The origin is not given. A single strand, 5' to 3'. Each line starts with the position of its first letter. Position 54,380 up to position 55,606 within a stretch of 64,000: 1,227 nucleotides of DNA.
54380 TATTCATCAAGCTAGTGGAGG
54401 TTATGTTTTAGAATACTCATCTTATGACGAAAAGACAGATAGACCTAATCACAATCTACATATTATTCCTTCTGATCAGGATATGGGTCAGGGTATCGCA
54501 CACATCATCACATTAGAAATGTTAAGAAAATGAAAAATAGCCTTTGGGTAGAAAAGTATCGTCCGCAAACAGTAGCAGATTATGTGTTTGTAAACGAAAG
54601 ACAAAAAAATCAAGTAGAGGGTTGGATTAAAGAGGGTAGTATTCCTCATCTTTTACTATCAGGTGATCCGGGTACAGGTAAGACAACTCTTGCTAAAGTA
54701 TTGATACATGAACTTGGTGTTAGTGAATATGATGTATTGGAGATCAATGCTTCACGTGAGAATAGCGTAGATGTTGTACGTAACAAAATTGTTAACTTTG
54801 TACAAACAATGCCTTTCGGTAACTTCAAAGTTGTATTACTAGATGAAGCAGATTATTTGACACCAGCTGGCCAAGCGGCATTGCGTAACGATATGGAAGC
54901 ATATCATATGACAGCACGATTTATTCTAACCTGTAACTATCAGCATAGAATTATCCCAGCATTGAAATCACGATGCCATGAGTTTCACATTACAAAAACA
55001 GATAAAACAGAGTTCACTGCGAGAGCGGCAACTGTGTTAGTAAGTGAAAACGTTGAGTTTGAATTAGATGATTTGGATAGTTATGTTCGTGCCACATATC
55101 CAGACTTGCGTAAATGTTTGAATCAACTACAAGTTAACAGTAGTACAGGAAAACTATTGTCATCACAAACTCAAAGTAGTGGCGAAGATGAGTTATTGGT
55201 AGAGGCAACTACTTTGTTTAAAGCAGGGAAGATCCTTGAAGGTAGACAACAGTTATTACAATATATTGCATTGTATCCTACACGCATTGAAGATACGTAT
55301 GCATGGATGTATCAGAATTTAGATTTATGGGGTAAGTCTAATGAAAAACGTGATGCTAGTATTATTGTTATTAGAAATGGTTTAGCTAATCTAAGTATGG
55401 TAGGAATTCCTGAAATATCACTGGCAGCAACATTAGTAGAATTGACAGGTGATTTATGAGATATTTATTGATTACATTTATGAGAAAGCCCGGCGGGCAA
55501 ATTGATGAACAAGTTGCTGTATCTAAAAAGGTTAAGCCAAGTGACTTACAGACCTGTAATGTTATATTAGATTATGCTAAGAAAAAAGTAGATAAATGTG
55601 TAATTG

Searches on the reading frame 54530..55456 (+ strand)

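Call 32: search_protein_families(library=pfam, proteins=[window:54530-55456:+], max_evalue=0.001)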
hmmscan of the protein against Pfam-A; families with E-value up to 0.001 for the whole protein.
window:54530-55456:+ (309 aa): 12 families
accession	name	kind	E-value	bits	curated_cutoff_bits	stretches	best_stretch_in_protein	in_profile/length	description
PF00004.35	AAA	-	2.1e-16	61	21.2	1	41-151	1-125/131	ATPase family associated with various cellular activities (AAA)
PF03215.21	Rad17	-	7.8e-09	36.2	23.8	1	3-109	6-119/186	Rad17 P-loop domain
PF13177.12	DNA_pol3_delta2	-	2e-08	34.8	27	1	77-156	80-159/161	DNA polymerase III, delta subunit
PF13401.12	AAA_22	-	6.1e-07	30.2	27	1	40-92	7-59/130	AAA domain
PF05496.18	RuvB_N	-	1.9e-06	28.1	27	1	11-125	2-111/159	Holliday junction DNA helicase RuvB P-loop domain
PF20720.3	nSTAND3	-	3.2e-06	27.4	27.2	1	40-79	19-57/155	Novel STAND NTPase 3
PF24883.2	NPHP3_N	-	8.4e-06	26.5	24.8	1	25-65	8-49/164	Nephrocystin 3, N-terminal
PF13191.12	AAA_16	-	2.9e-05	25.1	32.6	1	34-77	20-63/167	AAA ATPase domain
PF07728.20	AAA_5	-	0.00014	22.3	22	0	40-67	1-26/139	AAA domain (dynein-related subfamily)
PF13086.12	AAA_11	-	0.00032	21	27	1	21-115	2-94/257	AAA domain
PF12775.13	AAA_7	-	0.00057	19.9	25.8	1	40-89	35-84/181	P-loop containing dynein motor region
PF02367.23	TsaE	-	0.00062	20.2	26.6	0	34-66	19-49/128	Threonylcarbamoyl adenosine biosynthesis protein TsaE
